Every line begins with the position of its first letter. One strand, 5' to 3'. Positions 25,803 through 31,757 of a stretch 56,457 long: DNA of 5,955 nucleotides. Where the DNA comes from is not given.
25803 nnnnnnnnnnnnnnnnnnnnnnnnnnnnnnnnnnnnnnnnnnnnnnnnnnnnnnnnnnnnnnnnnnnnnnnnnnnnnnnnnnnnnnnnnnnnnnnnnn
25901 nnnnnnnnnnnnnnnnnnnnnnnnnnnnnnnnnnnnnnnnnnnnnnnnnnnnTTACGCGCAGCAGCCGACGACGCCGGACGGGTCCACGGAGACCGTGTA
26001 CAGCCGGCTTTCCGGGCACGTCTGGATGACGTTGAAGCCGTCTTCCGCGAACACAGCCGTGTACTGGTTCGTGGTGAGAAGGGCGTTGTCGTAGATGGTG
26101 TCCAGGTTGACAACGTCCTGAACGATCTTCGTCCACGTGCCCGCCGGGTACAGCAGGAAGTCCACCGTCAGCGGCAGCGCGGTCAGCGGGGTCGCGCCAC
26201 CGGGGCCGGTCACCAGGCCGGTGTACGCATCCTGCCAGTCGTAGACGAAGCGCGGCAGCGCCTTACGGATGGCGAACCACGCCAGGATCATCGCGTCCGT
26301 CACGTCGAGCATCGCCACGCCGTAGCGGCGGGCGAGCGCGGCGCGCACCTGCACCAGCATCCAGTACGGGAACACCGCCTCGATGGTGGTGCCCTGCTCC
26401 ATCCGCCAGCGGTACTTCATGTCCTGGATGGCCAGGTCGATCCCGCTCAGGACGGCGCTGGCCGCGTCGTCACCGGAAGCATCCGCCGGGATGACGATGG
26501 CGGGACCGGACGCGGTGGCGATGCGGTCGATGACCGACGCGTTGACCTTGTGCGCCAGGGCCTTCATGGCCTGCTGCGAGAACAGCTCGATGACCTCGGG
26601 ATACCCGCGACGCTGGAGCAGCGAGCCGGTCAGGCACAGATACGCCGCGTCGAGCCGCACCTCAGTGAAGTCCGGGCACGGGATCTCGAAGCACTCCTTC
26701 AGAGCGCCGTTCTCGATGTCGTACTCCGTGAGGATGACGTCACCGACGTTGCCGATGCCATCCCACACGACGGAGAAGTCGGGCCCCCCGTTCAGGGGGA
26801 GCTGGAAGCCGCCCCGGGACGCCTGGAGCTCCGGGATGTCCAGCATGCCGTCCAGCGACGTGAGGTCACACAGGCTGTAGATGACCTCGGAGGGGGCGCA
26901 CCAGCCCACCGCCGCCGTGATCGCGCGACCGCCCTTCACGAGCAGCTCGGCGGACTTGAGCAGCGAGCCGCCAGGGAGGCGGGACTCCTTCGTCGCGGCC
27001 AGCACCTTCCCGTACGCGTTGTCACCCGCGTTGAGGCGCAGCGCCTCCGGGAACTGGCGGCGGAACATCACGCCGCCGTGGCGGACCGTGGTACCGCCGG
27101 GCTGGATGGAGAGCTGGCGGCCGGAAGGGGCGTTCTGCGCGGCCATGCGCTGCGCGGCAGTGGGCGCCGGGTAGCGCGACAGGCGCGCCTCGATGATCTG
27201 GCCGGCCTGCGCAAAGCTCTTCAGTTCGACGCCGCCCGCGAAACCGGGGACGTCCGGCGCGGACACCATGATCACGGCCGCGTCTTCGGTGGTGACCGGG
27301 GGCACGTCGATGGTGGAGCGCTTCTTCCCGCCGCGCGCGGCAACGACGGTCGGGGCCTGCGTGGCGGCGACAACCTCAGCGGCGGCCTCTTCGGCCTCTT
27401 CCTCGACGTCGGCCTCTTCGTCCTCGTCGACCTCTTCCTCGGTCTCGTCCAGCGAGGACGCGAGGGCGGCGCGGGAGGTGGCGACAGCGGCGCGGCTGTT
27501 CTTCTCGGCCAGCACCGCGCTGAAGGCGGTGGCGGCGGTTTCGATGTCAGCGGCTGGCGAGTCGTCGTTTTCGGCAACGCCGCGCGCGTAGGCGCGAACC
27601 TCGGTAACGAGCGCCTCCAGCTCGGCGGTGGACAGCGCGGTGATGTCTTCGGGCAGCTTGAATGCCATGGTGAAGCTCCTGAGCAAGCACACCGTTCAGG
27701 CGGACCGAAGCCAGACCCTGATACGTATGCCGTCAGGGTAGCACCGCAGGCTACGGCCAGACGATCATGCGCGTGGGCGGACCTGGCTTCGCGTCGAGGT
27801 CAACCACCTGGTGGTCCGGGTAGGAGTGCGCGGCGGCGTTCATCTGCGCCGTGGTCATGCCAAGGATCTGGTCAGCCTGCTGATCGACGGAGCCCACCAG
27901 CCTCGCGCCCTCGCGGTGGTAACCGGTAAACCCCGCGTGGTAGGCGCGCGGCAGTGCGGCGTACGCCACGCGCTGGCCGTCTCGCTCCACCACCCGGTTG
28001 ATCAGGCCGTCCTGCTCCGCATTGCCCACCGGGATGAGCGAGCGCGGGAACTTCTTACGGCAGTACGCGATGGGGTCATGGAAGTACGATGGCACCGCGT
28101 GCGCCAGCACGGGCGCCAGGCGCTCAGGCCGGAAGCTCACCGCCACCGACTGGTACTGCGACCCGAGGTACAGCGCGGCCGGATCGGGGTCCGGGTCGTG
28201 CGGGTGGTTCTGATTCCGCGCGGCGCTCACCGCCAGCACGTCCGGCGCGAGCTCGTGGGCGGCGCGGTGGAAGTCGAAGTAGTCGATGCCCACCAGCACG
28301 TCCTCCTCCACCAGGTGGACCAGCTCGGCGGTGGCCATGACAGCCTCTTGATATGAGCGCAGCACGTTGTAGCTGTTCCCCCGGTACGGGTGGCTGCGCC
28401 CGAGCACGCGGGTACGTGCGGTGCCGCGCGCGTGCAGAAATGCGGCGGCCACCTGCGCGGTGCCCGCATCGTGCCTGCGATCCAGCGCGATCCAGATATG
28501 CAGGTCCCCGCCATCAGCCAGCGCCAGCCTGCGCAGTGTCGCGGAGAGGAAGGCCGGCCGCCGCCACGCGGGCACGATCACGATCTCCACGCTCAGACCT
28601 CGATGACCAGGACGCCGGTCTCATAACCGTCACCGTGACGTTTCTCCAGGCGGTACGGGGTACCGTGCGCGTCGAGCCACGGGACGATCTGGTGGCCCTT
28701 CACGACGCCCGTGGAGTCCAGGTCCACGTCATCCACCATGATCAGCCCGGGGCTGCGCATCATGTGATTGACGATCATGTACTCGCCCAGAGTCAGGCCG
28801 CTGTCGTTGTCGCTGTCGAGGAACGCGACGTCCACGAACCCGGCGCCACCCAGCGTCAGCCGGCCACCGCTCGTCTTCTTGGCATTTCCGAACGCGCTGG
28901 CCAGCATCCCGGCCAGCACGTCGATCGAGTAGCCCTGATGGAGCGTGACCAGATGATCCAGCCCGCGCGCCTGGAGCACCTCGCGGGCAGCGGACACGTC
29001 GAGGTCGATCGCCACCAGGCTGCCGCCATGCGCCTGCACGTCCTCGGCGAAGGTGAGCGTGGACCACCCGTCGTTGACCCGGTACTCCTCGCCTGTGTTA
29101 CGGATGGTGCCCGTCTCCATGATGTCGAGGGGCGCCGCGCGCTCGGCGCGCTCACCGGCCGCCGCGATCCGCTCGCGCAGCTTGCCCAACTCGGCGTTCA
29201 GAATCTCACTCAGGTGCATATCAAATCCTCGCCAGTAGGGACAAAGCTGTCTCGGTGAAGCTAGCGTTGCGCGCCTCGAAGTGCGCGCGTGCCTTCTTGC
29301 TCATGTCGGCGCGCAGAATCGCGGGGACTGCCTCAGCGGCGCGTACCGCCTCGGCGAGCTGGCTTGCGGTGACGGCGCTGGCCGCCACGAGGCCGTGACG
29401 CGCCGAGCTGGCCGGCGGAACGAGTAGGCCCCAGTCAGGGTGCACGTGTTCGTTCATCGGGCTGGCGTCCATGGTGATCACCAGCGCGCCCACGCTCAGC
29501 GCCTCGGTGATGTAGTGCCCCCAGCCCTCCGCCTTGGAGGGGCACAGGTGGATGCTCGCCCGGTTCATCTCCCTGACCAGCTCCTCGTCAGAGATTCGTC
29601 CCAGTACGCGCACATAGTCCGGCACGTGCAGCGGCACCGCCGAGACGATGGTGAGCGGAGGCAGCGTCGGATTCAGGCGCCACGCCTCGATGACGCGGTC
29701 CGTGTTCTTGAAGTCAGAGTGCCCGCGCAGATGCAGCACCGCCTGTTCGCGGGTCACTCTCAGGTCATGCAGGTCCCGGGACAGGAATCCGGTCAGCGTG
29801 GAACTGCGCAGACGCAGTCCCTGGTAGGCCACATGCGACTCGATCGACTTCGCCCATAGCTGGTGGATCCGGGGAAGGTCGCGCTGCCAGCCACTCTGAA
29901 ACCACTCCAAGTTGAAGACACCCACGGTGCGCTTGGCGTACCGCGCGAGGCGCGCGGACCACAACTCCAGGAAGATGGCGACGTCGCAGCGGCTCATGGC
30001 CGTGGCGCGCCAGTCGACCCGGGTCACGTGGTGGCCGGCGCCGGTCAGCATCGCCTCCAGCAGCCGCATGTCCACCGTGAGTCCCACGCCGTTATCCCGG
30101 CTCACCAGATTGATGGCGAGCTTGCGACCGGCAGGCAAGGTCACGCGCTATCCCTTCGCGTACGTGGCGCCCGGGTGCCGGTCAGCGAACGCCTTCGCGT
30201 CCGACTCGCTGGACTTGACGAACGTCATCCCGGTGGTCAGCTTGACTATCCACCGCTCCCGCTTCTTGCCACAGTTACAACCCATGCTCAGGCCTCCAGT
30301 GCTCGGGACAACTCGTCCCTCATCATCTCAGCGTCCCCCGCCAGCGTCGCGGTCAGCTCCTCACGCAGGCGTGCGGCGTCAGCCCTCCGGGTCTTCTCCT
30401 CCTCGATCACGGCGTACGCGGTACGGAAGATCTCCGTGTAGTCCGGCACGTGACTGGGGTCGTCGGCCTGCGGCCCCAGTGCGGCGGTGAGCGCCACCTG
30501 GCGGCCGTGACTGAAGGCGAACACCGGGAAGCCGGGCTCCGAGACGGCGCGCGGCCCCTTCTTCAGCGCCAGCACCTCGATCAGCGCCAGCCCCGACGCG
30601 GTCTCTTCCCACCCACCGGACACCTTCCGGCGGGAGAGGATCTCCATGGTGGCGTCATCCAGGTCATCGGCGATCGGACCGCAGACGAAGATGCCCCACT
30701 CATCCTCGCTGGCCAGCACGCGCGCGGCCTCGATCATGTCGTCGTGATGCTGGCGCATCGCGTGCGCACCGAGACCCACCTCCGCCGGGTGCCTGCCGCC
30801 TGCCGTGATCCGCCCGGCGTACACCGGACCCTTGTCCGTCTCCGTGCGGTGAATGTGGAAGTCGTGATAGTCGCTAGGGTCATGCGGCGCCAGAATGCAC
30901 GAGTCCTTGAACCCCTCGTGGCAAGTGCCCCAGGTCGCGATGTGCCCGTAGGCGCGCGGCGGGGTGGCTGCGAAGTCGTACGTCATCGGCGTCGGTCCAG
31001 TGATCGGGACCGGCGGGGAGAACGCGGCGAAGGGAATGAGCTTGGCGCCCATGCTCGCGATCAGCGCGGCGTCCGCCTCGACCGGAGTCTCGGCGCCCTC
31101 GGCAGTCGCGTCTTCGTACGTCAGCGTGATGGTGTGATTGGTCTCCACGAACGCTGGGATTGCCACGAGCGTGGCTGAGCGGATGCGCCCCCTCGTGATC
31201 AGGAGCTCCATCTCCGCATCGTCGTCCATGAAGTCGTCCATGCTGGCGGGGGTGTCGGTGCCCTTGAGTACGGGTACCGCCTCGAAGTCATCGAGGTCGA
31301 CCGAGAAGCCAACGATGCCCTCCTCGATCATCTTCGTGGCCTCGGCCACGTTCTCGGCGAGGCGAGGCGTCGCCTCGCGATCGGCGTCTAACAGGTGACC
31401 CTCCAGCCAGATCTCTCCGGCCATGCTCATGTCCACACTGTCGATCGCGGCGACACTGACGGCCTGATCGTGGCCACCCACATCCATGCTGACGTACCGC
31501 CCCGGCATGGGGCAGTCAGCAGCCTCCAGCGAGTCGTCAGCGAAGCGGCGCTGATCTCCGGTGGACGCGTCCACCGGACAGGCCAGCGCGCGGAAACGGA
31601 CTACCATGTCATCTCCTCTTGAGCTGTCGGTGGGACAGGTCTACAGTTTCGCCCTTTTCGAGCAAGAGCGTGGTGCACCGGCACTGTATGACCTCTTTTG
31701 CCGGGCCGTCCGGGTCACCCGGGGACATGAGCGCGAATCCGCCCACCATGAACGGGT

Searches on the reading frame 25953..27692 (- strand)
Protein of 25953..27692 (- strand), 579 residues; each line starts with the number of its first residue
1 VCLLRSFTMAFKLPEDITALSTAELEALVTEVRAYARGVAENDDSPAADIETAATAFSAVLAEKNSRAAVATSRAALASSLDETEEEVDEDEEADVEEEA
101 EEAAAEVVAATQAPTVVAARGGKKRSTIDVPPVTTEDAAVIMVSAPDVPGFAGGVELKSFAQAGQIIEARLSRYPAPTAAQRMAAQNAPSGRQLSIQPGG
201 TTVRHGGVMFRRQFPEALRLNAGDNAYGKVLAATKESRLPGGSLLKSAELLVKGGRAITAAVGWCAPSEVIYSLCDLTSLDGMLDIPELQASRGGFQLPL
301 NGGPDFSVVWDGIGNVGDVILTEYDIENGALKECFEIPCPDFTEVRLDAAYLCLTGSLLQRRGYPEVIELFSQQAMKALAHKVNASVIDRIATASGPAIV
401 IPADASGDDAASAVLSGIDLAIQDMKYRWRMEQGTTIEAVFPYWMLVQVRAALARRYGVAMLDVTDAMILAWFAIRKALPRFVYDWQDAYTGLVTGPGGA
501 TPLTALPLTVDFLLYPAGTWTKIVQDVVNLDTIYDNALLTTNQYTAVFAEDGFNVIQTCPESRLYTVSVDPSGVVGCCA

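Call 10: search_protein_families(library=phrogs, proteins=[window:25953-27692:-], max_evalue=0.001)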
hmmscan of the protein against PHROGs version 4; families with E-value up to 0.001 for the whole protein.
window:25953-27692:- (579 aa): 1 family
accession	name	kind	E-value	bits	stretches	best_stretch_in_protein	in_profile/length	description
phrog_777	-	head and packaging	1e-135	455.2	1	10-578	3-572/580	major head protein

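Call 12: search_dna_similar(query=window:25953-27692:-, collection=phages, mode=protein, max_rows=30)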
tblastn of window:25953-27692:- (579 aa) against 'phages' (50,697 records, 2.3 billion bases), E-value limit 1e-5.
Records with a match: 871; places in all: 871; records where one place covers at least 80% of the query: 0.
Best place of each record, by identity: 60-80% 2; <60% 869.
By first word of the organism name: Mycobacterium 496; Gordonia 198; Microbacterium 126; Arthrobacter 18; Streptomyces 17; Rhodococcus 3; Actinoplanes 2; Curtobacterium 2; Mycolicibacterium 2; Tsukamurella 2; and 5 more.
By host as written in the record: Mycobacterium smegmatis mc2 155 348; Gordonia terrae 3612 155; Mycobacterium smegmatis mc#155 83; Microbacterium foliorum NRRL B-24224 57; Microbacterium foliorum NRRL B-24224 SEA 28; Microbacterium paraoxydans NWU1 27; Gordonia terrae CAG3 16; - 12; and 52 more.
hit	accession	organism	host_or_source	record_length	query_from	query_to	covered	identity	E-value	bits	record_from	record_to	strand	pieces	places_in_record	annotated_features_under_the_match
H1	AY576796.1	Actinoplanes phage phiAsp2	-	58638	142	578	75%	61.1%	1e-166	531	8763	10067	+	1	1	pas14: Pas14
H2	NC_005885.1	Actinoplanes phage phiAsp2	Actinoplanes sp. SN223/29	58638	142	578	75%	61.1%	1e-166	531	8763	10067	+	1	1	major head protein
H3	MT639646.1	Microbacterium phage Rasputia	Microbacterium foliorum NRRL B-24224 SEA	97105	141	573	75%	36.7%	1e-65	238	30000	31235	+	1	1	56: major capsid hexamer protein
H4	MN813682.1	Microbacterium phage Matzah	Microbacterium paraoxydans NWU1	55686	120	575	79%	34.6%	8e-69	248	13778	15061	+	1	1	23: major capsid hexamer protein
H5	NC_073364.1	Microbacterium phage Matzah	Microbacterium paraoxydans NWU1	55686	120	575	79%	34.6%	8e-69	248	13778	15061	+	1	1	23: major capsid hexamer protein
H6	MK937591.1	Microbacterium phage Cinna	Microbacterium foliorum NRRL B-24224 SEA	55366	120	575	79%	34.6%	1e-68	247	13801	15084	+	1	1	22: major capsid hexamer protein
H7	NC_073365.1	Microbacterium phage Cinna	Microbacterium foliorum NRRL B-24224 SEA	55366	120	575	79%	34.6%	1e-68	247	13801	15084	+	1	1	22: major capsid hexamer protein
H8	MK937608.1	Microbacterium phage Cressida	Microbacterium foliorum NRRL B-24224 SEA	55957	120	575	79%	34.4%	2e-67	243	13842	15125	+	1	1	23: major capsid hexamer protein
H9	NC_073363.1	Microbacterium phage Cressida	Microbacterium foliorum NRRL B-24224 SEA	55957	120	575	79%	34.4%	2e-67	243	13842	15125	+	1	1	23: major capsid hexamer protein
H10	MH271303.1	Microbacterium phage MementoMori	Microbacterium paraoxydans NWU1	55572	120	567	77%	35.0%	8e-69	248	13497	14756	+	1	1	23: major capsid hexamer protein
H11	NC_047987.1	Microbacterium phage MementoMori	Microbacterium paraoxydans NWU1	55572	120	567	77%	35.0%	8e-69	248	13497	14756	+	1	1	23: major head protein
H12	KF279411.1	Mycobacterium phage Adawi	Mycobacterium smegmatis mc2 155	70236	131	576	77%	34.8%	2e-55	208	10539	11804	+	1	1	structural protein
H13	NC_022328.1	Mycobacterium phage Adawi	Mycobacterium smegmatis mc2 155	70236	131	576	77%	34.8%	2e-55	208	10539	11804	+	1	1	major head protein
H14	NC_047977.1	Microbacterium phage Hendrix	Microbacterium foliorum NRRL B-24224 SEA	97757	141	573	75%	35.8%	5e-65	236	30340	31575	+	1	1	57: major head protein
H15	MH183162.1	Microbacterium phage Hendrix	Microbacterium foliorum NRRL B-24224 SEA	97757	141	573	75%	35.8%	5e-65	236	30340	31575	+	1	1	57: major capsid hexamer protein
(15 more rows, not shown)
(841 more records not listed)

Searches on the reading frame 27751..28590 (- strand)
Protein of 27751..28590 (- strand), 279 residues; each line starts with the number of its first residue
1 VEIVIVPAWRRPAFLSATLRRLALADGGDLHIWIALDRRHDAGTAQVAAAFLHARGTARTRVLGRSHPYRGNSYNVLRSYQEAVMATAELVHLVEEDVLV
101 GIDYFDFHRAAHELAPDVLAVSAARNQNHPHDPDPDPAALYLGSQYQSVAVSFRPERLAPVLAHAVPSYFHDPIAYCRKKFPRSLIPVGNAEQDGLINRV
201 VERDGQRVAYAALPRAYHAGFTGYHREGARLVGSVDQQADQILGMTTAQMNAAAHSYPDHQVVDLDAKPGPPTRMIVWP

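Call 72: search_protein_families(library=pfam, proteins=[window:27751-28590:-], max_evalue=0.001)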
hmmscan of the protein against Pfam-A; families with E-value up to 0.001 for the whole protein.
window:27751-28590:- (279 aa): 1 family
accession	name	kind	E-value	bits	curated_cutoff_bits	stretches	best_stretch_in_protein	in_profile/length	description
PF13641.12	Glyco_tranf_2_3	-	0.00039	20.9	27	1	4-107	5-106/230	Glycosyltransferase like family 2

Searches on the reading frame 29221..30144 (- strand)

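Call 72: search_protein_families(library=pfam, proteins=[window:29221-30144:-], max_evalue=0.001)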
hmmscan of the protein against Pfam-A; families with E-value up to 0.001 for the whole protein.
window:29221-30144:- (307 aa): 3 families
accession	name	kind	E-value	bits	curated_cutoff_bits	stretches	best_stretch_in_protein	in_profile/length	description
PF00534.26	Glycos_transf_1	-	9.1e-13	48.5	26.4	1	173-287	70-171/172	Glycosyl transferases group 1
PF13692.12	Glyco_trans_1_4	-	1.9e-09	38.4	27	1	172-246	55-128/142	Glycosyl transferases group 1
PF13524.12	Glyco_trans_1_2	-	5.8e-05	23.5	25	0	177-292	28-132/144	Glycosyl transferase-like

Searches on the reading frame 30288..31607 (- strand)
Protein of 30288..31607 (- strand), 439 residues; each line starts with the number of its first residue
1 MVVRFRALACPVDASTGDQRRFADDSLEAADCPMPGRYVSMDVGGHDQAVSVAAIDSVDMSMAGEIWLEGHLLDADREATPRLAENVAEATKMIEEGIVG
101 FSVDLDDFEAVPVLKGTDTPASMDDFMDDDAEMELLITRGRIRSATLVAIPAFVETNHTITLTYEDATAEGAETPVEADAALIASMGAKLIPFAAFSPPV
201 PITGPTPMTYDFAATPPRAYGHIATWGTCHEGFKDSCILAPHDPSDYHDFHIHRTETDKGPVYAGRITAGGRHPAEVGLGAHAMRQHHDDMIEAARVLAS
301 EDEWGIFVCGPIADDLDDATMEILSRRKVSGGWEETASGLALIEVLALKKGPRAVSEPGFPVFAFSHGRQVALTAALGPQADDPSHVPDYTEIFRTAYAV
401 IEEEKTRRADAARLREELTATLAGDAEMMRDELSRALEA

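Call 10: search_protein_families(library=phrogs, proteins=[window:30288-31607:-], max_evalue=0.001)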
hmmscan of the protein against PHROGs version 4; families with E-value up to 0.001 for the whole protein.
window:30288-31607:- (439 aa): 4 families
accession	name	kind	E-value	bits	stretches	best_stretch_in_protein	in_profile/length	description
phrog_21470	-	unknown function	1e-83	282.8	1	2-433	25-463/500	-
phrog_859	-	head and packaging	5.8e-61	208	1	11-432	387-790/807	portal protein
phrog_29860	-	head and packaging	1.4e-18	68.2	1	191-432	16-250/405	virion structural protein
phrog_18402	-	head and packaging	2.8e-14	53.5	1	218-362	40-173/861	head maturation protease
